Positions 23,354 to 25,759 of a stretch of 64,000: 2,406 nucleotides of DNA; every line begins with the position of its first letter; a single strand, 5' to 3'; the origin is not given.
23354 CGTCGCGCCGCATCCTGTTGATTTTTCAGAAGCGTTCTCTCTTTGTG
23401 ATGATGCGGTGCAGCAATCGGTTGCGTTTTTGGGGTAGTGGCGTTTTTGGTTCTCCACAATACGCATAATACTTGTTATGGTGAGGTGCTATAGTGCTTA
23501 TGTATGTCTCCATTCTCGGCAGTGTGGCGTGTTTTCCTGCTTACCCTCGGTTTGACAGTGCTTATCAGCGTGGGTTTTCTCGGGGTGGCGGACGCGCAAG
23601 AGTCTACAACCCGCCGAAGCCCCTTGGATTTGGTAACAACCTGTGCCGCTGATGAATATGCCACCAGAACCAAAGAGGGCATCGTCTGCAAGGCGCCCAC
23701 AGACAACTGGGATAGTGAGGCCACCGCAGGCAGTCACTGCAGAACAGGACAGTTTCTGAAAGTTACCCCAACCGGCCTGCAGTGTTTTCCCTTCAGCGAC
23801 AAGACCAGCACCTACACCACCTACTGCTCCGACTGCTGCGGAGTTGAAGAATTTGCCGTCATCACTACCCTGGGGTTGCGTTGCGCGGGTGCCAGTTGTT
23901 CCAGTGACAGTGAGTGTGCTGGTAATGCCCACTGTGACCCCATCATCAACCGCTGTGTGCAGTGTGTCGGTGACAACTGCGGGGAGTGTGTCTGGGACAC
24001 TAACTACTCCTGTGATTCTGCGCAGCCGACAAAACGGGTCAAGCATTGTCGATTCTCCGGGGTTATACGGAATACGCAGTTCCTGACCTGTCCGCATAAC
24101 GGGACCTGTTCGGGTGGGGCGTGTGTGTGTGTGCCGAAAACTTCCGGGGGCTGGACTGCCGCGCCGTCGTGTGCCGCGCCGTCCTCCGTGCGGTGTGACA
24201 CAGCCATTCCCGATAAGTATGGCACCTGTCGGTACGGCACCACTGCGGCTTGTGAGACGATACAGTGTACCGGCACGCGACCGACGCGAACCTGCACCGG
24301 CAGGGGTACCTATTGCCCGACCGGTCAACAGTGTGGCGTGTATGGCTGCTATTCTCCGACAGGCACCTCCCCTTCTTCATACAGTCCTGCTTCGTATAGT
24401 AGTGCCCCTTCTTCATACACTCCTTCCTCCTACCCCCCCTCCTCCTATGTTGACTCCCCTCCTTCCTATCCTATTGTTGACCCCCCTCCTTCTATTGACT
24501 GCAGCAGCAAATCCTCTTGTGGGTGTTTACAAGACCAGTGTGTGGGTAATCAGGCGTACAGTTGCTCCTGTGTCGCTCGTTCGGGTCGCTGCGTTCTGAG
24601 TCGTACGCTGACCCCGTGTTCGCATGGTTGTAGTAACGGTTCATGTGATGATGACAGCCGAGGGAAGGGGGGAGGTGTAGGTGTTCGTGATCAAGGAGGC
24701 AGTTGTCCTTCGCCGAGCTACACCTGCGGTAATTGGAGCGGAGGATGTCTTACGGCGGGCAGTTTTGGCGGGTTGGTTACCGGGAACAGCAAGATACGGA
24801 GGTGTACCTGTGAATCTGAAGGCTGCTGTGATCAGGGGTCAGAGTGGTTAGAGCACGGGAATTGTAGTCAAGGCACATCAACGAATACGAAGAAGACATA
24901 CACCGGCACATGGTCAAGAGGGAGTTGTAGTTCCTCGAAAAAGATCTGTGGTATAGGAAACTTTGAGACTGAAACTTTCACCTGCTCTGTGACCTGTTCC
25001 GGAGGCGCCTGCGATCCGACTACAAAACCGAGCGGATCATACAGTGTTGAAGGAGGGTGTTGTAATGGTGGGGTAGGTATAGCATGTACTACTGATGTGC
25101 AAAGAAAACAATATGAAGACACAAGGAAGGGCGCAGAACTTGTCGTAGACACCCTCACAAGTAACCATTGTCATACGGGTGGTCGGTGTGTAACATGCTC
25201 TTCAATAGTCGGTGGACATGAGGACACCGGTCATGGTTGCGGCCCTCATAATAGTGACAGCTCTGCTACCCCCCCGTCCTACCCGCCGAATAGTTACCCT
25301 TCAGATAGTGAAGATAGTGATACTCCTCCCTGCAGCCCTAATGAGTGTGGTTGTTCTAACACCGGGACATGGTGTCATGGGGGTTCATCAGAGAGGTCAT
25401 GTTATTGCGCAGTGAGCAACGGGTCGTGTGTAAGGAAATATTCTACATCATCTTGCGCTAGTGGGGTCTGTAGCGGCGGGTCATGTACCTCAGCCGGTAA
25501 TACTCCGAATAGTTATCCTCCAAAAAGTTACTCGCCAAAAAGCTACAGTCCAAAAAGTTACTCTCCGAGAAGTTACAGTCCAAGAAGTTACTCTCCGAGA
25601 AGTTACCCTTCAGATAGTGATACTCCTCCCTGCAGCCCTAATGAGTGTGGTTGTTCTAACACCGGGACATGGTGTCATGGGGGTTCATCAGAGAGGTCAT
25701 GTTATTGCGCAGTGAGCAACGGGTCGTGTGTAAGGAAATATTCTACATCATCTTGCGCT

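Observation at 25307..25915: Exact about 300-bp tandem cassette duplication, with a third copy in the neighbouring gene at about 21791..22100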

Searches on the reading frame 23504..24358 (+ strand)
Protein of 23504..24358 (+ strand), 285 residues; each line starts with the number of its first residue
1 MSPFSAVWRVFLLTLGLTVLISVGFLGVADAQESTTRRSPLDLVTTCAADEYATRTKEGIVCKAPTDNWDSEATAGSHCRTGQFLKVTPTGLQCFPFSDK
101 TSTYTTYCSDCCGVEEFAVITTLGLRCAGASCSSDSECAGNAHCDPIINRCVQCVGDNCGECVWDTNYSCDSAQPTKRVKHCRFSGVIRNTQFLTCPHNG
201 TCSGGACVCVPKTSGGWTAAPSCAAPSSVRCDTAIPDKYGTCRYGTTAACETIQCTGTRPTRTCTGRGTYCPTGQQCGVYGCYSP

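Call 22: find_related_loci(query=A2, collection=genome_contigs, flank=10000)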
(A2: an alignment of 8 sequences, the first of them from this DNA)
Query A2 (285 aa) in genome_contigs; peptide patterns used: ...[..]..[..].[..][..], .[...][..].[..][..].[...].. (x = any residue, [..] = any of these).
7 stretches matched a pattern, but none encodes a relative of the query by tblastn (E <= 1e-3).
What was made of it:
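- Tried and rejected: GTDB representative genomes hold no relative of the N-terminal domain (call 22).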

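Call 47: find_homologous_proteins(query=A2, max_evalue=0.001)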
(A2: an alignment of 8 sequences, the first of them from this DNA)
Query A2 (8 sequences) (285 aa, profile of the alignment): 8 proteins with E <= 0.001 among 5449 candidates.
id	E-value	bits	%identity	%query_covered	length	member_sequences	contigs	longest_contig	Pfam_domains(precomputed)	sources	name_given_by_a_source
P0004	9.8e-80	285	47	73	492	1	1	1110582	-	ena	-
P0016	3.4e-78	280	53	52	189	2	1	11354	-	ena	-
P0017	1.1e-77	278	38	91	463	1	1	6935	-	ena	-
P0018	2.2e-69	251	42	65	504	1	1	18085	-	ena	-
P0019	6.1e-64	233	54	51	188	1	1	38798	-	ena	-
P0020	1.3e-44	170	58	39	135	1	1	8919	-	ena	-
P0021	1.7e-36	144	49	32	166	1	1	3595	-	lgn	-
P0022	1.2e-35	141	47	34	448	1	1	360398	-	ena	-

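Call 53: find_related_loci(query=A2, collection=metagenome_contigs, flank=6000)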
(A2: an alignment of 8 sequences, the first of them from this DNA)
Query A2 (285 aa) in metagenome_contigs; peptide patterns used: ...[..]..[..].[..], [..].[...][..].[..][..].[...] (x = any residue, [..] = any of these).
159 stretches matched a pattern; 2 encode a relative of the query (tblastn E <= 1e-3); 2 distinct loci.
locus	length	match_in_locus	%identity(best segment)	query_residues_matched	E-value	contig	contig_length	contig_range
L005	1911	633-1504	50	11-277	1e-69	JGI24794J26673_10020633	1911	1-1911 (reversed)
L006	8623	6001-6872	50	11-277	5e-67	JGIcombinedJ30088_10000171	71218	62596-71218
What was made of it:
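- On Family defined by the conserved N-terminal ~280-aa domain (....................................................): A profile search adds 7 more (call 47), and two JGI loci also match (call 53).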

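Call 57: predict_structure(alignment_id=A5)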
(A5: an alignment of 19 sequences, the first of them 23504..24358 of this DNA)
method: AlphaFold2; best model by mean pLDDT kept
length: 285 residues; sequences in the alignment: 19
mean_pLDDT: 72.2   pTM: 0.33
mean pLDDT of the five models: 72.2, 69.2, 68.6, 68.5, 68.1
residues with pLDDT >= 90: 82; 70-90: 77; 50-70: 83; < 50: 43
segments of 3 or more residues with pLDDT < 50: 24-43, 71-75, 102-111, 121-125
pLDDT, mean of each block of 10 residues (from residue 1): 60 73 47 36 55 61 67 52 63 65 42 54 51 74 73 61 89 93 84 88 90 87 92 94 89 92 93 91 90
secondary structure, 60 per line:
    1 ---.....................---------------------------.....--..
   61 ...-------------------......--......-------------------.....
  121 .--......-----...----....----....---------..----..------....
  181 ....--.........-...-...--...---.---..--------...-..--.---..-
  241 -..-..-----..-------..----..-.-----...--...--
elements in order: H4-24 E52-56 E59-63 E83-88 E91-96 E116-121 E124-129 E142-145 E150-153 E177-184 E187-195 E201-203 E206-208 E276-278 E281-283

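Call 61: fold_search(model_id=the predicted structure, library=pdb)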
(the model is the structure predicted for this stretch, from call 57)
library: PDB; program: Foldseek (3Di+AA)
matches with E <= 10: 64; with E <= 0.001: 0
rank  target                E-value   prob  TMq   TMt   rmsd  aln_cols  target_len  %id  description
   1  7q3n_U                2.2e-01  0.07  0.13  0.13  18.2       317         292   12  Cryo-EM of the complex between human uromodulin (UMOD)/Tamm-Horsfall protein (THP) and the FimH lectin domain from uro (released 2022-03-16)
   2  8em4_A                3.0e-01  0.03  0.08  0.01  36.6       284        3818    9  Cryo-EM structure of LRP2 at pH 7.5 (released 2023-02-08)
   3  3lhc                  9.4e-01  0.09  0.10  0.22  11.2        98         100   12  Crystal structure of cyanovirin-n swapping domain b mutant (released 2010-02-09)
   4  8uur_A                1.1e+00  0.03  0.10  0.11  19.9       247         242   12  Structure of Serratia proteamaculans antifeeding prophage mini-fibre (AfpX13) (released 2025-08-27)
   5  3scy                  1.3e+00  0.03  0.10  0.08  24.8       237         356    9  Crystal structure of a putative 6-phosphogluconolactonase (BF1038) from Bacteroides fragilis NCTC 9343 at 1.50 A resolut (released 2011-07-20)
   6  1lom                  1.5e+00  0.08  0.10  0.23   9.8       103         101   13  CYANOVIRIN-N DOUBLE MUTANT P51S S52P (released 2002-06-26)
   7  8uus_A                1.6e+00  0.03  0.09  0.14  21.7       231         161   10  Structure of Serratia proteamaculans antifeeding prophage Fibre foot domain (AfpX13) (released 2025-03-19)
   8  3ezm                  1.7e+00  0.09  0.12  0.24   9.1        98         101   13  CYANOVIRIN-N (released 1998-12-23)
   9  3s3z                  1.9e+00  0.04  0.10  0.19  11.8       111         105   12  Crystal Structure an Tandem Cyanovirin-N Dimer, CVN2L10 (released 2011-08-03)
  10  9oz8_B                1.9e+00  0.01  0.08  0.04  28.2       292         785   13  Cryo-EM structure of chicken NEL dimer bound with one human NICOL. (released 2026-02-25)
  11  4qrj_A                2.4e+00  0.02  0.10  0.08  27.7       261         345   10  Crystal structure of a putative 6-phosphogluconolactonase (BACUNI_04672) from Bacteroides uniformis ATCC 8492 at 2.20  (released 2014-07-23)
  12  9hcj_N0               2.6e+00  0.04  0.08  0.07  16.4        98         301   13  D. discoideum nuclear pore complex (released 2024-12-25)
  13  4qrj_B                2.6e+00  0.01  0.10  0.08  27.8       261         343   10  Crystal structure of a putative 6-phosphogluconolactonase (BACUNI_04672) from Bacteroides uniformis ATCC 8492 at 2.20  (released 2014-07-23)
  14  4j4c                  2.8e+00  0.06  0.10  0.22  10.6        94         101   12  Structure of P51G Cyanovirin-N swapped dimer in the P3221 space group (released 2013-04-03)
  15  4fe9_A                2.8e+00  0.04  0.12  0.09  19.2       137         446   15  Crystal Structure of SusF from Bacteroides thetaiotaomicron (released 2012-08-29)
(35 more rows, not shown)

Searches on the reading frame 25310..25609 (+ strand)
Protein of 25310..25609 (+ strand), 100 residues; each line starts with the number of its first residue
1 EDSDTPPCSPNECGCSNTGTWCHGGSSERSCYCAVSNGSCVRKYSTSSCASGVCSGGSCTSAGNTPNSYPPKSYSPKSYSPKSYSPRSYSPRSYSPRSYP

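Call 24: find_homologous_proteins(query=window:25310-25609:+, max_evalue=0.01)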
Query seq(100 aa): no candidate shares three 5-residue words with the query. No homologue found.
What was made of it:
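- Tried and rejected: That is a limit of the word index, not evidence of absence (call 24).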
